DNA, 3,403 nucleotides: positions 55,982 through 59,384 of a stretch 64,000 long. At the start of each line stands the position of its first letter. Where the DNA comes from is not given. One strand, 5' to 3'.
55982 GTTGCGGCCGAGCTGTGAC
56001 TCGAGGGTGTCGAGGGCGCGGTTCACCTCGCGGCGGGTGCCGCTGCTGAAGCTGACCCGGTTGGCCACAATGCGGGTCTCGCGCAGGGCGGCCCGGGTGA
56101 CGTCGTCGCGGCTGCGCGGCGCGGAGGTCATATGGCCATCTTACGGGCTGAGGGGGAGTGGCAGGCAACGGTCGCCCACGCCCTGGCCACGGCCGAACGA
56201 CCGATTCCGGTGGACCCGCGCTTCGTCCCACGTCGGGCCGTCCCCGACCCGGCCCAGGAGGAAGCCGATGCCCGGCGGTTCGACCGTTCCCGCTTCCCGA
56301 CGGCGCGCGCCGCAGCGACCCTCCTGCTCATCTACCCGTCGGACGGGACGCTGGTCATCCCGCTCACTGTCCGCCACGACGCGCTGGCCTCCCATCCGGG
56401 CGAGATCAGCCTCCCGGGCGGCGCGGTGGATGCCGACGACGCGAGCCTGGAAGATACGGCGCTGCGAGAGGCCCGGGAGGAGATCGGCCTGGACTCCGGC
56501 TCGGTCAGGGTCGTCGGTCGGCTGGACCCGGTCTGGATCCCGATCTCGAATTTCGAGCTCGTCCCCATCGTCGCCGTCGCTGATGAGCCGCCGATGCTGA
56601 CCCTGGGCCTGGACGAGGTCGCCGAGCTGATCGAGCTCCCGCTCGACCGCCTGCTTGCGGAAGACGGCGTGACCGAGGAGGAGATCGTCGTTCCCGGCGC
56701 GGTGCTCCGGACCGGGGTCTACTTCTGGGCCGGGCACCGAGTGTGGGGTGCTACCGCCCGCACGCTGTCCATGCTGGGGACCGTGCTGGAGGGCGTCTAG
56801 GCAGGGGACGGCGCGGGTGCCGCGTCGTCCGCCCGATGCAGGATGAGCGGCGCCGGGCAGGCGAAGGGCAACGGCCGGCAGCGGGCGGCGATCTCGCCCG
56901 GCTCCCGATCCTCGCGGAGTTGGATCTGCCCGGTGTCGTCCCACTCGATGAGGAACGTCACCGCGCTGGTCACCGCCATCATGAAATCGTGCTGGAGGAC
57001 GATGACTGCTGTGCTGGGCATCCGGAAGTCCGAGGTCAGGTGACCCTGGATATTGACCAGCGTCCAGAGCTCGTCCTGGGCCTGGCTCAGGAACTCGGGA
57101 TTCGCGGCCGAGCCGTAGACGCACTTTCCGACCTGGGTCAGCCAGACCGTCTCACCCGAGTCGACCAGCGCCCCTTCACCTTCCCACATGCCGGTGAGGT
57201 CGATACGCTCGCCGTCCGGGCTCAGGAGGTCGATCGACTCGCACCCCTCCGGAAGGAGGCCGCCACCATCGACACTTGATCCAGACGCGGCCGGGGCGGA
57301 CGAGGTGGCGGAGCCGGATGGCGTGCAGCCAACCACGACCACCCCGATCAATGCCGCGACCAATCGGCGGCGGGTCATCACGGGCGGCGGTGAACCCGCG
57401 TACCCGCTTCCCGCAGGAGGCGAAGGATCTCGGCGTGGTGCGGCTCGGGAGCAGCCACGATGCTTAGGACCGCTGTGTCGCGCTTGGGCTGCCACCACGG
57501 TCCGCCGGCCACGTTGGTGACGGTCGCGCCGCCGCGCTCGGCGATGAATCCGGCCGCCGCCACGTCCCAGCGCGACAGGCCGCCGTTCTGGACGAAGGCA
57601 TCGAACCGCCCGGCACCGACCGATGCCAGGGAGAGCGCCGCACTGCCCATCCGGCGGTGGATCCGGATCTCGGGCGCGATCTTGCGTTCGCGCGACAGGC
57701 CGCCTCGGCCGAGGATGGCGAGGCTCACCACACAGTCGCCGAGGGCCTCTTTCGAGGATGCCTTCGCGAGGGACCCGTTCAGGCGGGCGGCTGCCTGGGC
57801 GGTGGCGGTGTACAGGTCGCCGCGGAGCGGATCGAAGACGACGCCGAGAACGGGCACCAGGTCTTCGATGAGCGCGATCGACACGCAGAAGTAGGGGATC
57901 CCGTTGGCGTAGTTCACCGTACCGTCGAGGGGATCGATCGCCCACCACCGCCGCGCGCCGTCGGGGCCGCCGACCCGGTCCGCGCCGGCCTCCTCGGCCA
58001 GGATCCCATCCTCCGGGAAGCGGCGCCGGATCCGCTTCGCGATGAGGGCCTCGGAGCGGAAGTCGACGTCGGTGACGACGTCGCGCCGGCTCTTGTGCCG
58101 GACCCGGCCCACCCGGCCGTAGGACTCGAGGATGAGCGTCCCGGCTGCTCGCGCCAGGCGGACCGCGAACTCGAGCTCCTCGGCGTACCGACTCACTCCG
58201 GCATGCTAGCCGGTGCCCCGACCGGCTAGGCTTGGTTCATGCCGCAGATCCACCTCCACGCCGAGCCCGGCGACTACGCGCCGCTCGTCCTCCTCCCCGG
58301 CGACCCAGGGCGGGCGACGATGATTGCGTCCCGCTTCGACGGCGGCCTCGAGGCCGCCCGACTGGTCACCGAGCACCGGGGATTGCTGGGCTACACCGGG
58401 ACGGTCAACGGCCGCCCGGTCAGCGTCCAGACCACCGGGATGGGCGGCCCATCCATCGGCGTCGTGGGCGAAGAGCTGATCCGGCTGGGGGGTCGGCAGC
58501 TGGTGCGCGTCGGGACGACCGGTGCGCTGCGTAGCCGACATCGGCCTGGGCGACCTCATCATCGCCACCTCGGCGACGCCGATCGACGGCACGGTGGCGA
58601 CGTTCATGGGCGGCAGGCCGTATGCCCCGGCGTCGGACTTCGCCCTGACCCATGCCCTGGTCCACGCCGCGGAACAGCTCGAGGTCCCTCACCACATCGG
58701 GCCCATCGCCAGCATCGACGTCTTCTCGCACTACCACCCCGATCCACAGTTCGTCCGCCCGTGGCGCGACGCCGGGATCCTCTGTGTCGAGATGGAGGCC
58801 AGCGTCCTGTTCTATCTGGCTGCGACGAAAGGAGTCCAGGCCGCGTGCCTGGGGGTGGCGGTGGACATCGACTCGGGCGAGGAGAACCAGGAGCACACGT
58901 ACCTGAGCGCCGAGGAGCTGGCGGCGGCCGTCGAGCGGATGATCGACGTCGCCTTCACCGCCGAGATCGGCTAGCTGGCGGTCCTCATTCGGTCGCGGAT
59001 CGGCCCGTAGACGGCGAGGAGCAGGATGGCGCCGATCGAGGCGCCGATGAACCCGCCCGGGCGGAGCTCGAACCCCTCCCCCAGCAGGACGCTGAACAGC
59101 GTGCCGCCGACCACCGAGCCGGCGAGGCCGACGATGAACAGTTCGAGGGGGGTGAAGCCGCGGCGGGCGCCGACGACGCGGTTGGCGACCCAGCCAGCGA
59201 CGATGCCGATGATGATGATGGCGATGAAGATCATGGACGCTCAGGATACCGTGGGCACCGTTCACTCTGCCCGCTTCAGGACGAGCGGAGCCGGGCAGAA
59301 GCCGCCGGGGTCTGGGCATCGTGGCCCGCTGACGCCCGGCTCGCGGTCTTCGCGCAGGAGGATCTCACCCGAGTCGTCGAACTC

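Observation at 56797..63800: Expanding, diversifying array of Cys-patterned lipoproteins (six here plus one outlier at 18909)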

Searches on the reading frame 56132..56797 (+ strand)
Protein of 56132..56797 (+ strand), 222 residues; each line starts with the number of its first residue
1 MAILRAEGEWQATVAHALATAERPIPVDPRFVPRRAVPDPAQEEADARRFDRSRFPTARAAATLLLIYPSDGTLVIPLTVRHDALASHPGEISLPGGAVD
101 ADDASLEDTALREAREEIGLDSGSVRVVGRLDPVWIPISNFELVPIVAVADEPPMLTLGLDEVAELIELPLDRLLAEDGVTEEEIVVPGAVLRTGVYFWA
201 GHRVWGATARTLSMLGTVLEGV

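Call 29: search_protein_families(library=pfam, proteins=[window:56132-56797:+], max_evalue=0.001)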
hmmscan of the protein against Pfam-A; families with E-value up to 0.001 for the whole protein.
window:56132-56797:+ (222 aa): 1 family
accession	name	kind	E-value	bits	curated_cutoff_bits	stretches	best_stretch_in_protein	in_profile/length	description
PF00293.34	NUDIX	-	1.3e-11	45.1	21.1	1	61-134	4-78/134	NUDIX domain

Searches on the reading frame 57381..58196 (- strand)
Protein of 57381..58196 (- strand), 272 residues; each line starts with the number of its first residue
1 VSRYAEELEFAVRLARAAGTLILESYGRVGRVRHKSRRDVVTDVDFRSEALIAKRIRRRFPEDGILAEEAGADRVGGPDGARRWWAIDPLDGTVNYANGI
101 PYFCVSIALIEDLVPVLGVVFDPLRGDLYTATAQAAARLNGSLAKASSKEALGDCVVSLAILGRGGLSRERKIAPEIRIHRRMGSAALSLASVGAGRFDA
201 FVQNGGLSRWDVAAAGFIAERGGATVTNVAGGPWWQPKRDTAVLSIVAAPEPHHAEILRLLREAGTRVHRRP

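Call 29: search_protein_families(library=pfam, proteins=[window:57381-58196:-], max_evalue=0.001)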
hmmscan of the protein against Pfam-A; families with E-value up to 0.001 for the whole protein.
window:57381-58196:- (272 aa): 1 family
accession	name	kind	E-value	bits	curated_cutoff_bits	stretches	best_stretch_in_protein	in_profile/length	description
PF00459.30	Inositol_P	-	7.5e-52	176.9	27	1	6-263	4-268/271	Inositol monophosphatase family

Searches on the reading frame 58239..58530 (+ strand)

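Call 29: search_protein_families(library=pfam, proteins=[window:58239-58530:+], max_evalue=0.001)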
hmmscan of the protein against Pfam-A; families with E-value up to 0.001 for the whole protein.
window:58239-58530:+ (97 aa): 1 family
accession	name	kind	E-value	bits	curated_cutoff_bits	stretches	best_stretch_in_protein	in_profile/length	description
PF01048.26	PNP_UDP_1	-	5.7e-11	42.7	25.1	1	16-97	2-82/233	Phosphorylase superfamily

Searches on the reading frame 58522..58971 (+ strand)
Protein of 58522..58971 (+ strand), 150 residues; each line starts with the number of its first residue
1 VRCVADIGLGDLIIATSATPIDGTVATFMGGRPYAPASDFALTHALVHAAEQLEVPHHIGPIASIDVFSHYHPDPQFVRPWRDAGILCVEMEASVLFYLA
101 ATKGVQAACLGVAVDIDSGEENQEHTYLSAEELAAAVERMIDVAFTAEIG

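Call 29: search_protein_families(library=pfam, proteins=[window:58522-58971:+], max_evalue=0.001)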
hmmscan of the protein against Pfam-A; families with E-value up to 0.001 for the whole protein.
window:58522-58971:+ (150 aa): 1 family
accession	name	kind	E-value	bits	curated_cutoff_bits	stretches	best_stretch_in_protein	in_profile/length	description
PF01048.26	PNP_UDP_1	-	9e-20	71.5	25.1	1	5-141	84-232/233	Phosphorylase superfamily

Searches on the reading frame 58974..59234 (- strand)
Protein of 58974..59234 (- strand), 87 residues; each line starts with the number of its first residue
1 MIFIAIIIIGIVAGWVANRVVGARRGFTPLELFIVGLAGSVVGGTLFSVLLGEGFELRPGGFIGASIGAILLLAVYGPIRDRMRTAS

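Call 94: search_protein_families(library=pfam, proteins=[window:58974-59234:-], max_evalue=0.01)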
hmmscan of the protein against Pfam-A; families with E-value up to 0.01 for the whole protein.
seq(87 aa): 1 family
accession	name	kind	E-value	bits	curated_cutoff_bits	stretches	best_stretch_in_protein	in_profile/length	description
PF04226.18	Transgly_assoc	-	4.9e-08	33.5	25.3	1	34-80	2-48/49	Transglycosylase associated protein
